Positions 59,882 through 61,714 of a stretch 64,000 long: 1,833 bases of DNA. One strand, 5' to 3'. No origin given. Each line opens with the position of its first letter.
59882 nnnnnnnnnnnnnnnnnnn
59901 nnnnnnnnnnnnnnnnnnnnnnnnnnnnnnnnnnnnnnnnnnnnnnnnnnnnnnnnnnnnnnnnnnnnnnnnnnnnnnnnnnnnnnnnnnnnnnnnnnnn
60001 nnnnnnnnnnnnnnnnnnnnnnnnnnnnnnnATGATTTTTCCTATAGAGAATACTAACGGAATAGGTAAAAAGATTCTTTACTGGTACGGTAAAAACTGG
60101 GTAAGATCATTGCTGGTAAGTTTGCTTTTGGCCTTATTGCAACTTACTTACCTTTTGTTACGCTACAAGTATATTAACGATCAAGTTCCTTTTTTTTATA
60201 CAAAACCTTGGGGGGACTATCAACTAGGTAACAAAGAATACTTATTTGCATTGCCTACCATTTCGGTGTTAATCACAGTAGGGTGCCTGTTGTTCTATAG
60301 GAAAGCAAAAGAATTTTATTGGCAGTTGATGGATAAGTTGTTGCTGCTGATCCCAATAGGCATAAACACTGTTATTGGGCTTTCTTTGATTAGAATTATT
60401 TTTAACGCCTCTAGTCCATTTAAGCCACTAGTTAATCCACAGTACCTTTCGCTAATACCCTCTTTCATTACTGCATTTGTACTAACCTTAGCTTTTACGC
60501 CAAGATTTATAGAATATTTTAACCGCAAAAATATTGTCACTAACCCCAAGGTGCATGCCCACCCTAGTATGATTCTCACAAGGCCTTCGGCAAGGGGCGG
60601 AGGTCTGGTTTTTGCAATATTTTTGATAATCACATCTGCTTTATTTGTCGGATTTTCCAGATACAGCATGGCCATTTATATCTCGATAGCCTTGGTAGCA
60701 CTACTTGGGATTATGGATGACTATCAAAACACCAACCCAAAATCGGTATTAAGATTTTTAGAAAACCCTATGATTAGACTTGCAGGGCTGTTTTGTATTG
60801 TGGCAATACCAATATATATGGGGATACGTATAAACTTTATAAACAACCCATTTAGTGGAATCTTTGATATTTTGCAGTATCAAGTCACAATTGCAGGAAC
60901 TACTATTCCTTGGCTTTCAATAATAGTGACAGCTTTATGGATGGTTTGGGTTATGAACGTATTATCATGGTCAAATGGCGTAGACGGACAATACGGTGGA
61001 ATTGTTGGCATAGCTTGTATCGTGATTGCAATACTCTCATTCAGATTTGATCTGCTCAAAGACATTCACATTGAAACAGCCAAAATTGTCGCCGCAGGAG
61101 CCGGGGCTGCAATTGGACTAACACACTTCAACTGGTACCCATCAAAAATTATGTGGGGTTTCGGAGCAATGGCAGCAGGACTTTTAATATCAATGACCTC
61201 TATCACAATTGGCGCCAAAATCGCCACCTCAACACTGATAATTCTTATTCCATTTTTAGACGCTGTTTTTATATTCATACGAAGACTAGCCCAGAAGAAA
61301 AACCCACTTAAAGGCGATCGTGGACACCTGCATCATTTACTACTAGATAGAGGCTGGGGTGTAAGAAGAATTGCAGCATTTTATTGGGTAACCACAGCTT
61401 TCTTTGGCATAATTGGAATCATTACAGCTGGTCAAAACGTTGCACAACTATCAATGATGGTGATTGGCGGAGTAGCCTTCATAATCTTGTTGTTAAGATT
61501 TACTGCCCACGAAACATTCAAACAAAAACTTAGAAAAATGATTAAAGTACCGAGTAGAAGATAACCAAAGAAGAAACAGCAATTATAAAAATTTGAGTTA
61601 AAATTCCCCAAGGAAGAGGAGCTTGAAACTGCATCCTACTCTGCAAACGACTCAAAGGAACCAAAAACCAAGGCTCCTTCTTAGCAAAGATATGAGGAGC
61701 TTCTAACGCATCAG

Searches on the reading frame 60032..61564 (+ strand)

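Call 88: search_protein_families(library=pfam, proteins=[window:60032-61564:+], max_evalue=0.00001)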
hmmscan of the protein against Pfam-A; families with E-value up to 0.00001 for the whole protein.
window:60032-61564:+ (510 aa): 1 family
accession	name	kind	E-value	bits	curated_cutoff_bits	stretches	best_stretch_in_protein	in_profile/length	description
PF00953.26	Glycos_transf_4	-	4.9e-15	56.3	27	1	213-393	2-159/160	Glycosyl transferase family 4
